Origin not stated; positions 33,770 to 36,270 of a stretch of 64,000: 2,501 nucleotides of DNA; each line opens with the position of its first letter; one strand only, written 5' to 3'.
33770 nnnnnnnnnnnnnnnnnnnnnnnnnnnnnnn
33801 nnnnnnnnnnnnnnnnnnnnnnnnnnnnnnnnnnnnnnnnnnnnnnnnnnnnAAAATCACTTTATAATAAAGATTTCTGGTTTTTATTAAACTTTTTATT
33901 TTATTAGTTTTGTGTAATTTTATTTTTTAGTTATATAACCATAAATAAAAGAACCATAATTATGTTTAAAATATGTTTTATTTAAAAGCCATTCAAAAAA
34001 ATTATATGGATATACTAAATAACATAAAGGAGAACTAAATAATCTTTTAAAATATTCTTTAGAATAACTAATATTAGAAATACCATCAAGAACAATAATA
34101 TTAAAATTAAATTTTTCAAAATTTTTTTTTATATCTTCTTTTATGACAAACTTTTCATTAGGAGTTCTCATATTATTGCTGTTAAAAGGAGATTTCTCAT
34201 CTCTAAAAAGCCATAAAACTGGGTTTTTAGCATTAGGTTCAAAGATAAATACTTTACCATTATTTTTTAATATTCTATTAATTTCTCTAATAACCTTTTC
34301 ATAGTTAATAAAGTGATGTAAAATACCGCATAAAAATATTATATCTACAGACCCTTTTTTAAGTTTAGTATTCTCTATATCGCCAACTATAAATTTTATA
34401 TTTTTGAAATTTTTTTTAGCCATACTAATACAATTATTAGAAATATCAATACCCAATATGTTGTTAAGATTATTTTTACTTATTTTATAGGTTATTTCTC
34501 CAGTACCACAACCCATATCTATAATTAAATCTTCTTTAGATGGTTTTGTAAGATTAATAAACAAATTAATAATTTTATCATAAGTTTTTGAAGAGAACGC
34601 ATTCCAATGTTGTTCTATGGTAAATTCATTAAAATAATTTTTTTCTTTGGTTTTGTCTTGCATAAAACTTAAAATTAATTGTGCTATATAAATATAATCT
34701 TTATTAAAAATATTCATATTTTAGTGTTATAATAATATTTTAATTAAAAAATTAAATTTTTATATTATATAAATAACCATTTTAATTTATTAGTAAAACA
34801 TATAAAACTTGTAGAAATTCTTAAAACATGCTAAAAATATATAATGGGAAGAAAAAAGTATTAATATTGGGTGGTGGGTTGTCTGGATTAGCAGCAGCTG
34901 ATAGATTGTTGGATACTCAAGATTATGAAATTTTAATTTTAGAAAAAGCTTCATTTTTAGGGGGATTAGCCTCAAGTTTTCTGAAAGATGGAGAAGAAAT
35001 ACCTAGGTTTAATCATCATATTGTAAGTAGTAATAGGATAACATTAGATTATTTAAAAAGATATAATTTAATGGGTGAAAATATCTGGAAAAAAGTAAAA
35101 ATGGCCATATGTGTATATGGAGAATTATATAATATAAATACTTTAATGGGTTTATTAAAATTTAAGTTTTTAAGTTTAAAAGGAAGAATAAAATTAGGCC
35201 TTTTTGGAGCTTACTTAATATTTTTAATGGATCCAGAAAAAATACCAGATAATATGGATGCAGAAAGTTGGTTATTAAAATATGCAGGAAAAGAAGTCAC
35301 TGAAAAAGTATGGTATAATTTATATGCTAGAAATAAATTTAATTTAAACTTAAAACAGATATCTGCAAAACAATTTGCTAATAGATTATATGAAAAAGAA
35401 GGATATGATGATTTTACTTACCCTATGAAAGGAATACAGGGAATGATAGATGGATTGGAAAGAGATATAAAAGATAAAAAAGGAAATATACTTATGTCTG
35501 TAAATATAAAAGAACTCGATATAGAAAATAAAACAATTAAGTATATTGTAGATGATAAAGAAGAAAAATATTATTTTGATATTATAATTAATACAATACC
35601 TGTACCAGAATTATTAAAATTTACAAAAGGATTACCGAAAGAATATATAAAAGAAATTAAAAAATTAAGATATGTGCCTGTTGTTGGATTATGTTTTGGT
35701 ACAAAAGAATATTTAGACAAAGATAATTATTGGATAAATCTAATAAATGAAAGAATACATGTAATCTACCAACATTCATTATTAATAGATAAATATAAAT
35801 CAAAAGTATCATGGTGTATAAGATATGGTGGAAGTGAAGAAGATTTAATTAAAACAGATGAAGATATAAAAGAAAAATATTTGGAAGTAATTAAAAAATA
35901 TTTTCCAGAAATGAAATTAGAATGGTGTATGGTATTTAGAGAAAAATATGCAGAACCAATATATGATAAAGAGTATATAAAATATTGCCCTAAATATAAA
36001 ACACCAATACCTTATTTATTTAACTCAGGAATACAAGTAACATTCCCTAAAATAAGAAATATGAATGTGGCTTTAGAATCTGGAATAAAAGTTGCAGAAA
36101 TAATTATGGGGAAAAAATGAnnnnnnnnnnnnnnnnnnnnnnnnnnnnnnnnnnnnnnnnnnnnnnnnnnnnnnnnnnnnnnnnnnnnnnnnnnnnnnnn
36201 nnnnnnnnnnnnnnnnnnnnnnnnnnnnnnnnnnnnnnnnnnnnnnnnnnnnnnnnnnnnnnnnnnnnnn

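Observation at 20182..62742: A roughly 43-kb glycosylation island: AglB plus an unusually large set of GT-C membrane glycosyltransferases and glycan-tailoring enzymes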

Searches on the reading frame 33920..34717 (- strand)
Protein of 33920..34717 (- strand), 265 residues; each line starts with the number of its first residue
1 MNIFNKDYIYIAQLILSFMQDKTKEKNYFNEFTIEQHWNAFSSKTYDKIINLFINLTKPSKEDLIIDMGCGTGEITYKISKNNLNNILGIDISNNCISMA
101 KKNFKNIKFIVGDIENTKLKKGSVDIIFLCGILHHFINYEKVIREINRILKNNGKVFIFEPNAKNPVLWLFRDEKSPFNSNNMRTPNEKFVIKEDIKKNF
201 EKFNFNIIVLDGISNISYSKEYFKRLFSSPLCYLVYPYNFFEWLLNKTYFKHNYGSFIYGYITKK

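Call 4: search_protein_families(library=pfam, proteins=[window:33920-34717:-], max_evalue=0.01)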
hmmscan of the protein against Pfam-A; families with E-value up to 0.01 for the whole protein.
window:33920-34717:- (265 aa): 23 families
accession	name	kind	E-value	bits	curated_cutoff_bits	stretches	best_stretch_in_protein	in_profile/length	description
PF08241.18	Methyltransf_11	-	2.5e-22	79.7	21.2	1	67-158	2-95/95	Methyltransferase domain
PF13847.12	Methyltransf_31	-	4.3e-22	78.8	27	1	61-175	3-126/145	Methyltransferase domain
PF13649.12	Methyltransf_25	-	7.9e-20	71.8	27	1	65-154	1-97/97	Methyltransferase domain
PF13489.12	Methyltransf_23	-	1.4e-16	61.1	27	1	57-208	18-162/164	Methyltransferase domain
PF08242.18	Methyltransf_12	-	2e-13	51.3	30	1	67-155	2-97/98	Methyltransferase domain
PF01209.24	Ubie_methyltran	-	1.1e-12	48.3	20.1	1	54-161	40-154/233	ubiE/COQ5 methyltransferase family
PF05175.20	MTS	-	5.6e-10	39.6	23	1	32-159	2-139/170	Methyltransferase small domain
PF05148.21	Methyltransf_8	-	1.2e-09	38.8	27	1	47-194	61-194/219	Hypothetical methyltransferase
PF05219.18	DREV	-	6.7e-07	29.1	26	1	2-158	38-186/265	DREV methyltransferase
PF06325.19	PrmA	-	1.1e-06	28.9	22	1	61-156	161-256/296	Ribosomal protein L11 methyltransferase (PrmA)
PF01555.25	N6_N4_Mtase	-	1.3e-05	25.7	26.7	1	18-102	148-221/221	DNA methylase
PF02353.26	CMAS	-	1.4e-05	25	27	1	61-208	62-213/273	Mycolic acid cyclopropane synthetase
PF01728.25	FtsJ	-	5.7e-05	23.5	24.1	1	58-121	20-82/181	FtsJ-like methyltransferase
PF03291.22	mRNA_G-N7_MeTrfase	-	7.3e-05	22.4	26.6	1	49-108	48-108/315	mRNA (guanine-N(7))-methyltransferase domain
PF00891.24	Methyltransf_2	-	0.0001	22.1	22.3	1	60-160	61-166/210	O-methyltransferase domain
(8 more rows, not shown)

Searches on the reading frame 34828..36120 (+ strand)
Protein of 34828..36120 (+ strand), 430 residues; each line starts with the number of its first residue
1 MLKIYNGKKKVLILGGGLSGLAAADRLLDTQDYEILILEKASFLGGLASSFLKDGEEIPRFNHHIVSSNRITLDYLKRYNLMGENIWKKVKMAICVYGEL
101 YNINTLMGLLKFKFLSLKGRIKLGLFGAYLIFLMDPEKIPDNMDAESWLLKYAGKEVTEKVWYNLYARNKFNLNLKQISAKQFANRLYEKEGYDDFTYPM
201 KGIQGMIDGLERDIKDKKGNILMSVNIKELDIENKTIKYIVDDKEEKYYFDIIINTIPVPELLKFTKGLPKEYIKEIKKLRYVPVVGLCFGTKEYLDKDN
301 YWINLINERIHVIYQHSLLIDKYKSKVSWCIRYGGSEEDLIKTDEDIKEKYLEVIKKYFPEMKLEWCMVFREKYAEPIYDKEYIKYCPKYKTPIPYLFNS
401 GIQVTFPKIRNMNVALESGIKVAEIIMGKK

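Call 4: search_protein_families(library=pfam, proteins=[window:34828-36120:+], max_evalue=0.01)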
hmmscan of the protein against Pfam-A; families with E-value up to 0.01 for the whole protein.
window:34828-36120:+ (430 aa): 4 families
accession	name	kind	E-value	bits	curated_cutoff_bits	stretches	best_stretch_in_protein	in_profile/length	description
PF01593.30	Amino_oxidase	-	1.4e-23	84.3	19.8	1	18-426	1-442/443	Flavin containing amine oxidoreductase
PF13450.12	NAD_binding_8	-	9.6e-09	35.8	21.9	1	13-67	1-54/68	NAD(P)-binding Rossmann-like domain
PF01266.30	DAO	-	0.00089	19.3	27.9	0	10-49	1-39/353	FAD dependent oxidoreductase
PF12831.13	FAD_oxidored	-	0.002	17.9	27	1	11-52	2-42/416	FAD dependent oxidoreductase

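Call 15: search_protein_families(library=ncbifam, proteins=[window:34828-36120:+], max_evalue=0.1)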
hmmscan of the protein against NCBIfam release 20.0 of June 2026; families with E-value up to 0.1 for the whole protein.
window:34828-36120:+ (430 aa): 36 families (the best 25 are shown)
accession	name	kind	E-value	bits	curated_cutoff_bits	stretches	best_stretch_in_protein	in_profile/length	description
NF005560.0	PRK07233.1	equivalog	2.8e-73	247.2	252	1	10-427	2-429/435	hypothetical protein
TIGR03467.1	HpnE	equivalog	4.8e-19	69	283.05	1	11-423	1-425/430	hydroxysqualene dehydroxylase HpnE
NF005548.0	PRK07208.1-4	equivalog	3.4e-12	45.7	389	1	8-384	3-405/488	hypothetical protein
NF005546.0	PRK07208.1-2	equivalog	7e-12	44.7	418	2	8-69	4-65/527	hypothetical protein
NF005547.0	PRK07208.1-3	equivalog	3e-11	42.7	380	1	7-428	3-443/465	hypothetical protein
NF005545.0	PRK07208.1-1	equivalog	9.3e-09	34.2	451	2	190-385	209-417/504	hypothetical protein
TIGR02733.1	desat_CrtD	equivalog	3.2e-08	32.7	549.7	1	9-53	2-45/492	C-3',4' desaturase CrtD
TIGR00562.1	proto_IX_ox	equivalog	1.3e-07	30.6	97.85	1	8-217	2-202/470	protoporphyrinogen oxidase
NF058655.1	CrtID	equivalog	2.6e-07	29.8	640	1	11-55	1-44/478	bifunctional phytoene desaturase/3,4-desaturase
TIGR02734.1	crtI_fam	subfamily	7.1e-07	28.3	238.1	1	12-55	2-44/504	phytoene desaturase family protein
NF008845.0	PRK11883.1-5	equivalog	3e-06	25.8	560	1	7-159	3-165/468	protoporphyrinogen oxidase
TIGR02731.1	phytoene_desat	equivalog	3.8e-06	25.9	569.4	1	10-91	1-82/453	15-cis-phytoene desaturase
TIGR02732.1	zeta_caro_desat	equivalog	1.5e-05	24.1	622.15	1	10-58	1-49/474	9,9'-di-cis-zeta-carotene desaturase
NF053556.1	prodigi_MAP_PigB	equivalog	4e-05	22.2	850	1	8-49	154-192/659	prodigiosin MAP biosynthesis oxidoreductase PigB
NF008841.0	PRK11883.1-1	equivalog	4.7e-05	22.5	517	1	9-47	4-44/453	protoporphyrinogen oxidase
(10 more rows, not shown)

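Call 25: search_solved_structures(query=window:34828-36120:+, max_evalue=0.001)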
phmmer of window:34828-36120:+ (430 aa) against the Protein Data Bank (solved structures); distinct sequences matched with E-value up to 0.001: 5.
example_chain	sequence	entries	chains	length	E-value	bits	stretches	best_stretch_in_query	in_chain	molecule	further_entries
3nrn_A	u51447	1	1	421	2.1e-11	46.6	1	11-280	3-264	uncharacterized protein PF1083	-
3lov_A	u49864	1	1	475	0.00017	23.8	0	8-86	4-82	Protoporphyrinogen oxidase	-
5eqf_A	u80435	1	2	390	0.00035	22.8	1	11-80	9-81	UDP-galactopyranose mutase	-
4xgk_A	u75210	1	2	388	0.00036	22.7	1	11-80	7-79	UDP-galactopyranose mutase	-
5br7_A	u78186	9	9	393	0.00038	22.7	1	11-80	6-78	UDP-galactopyranose mutase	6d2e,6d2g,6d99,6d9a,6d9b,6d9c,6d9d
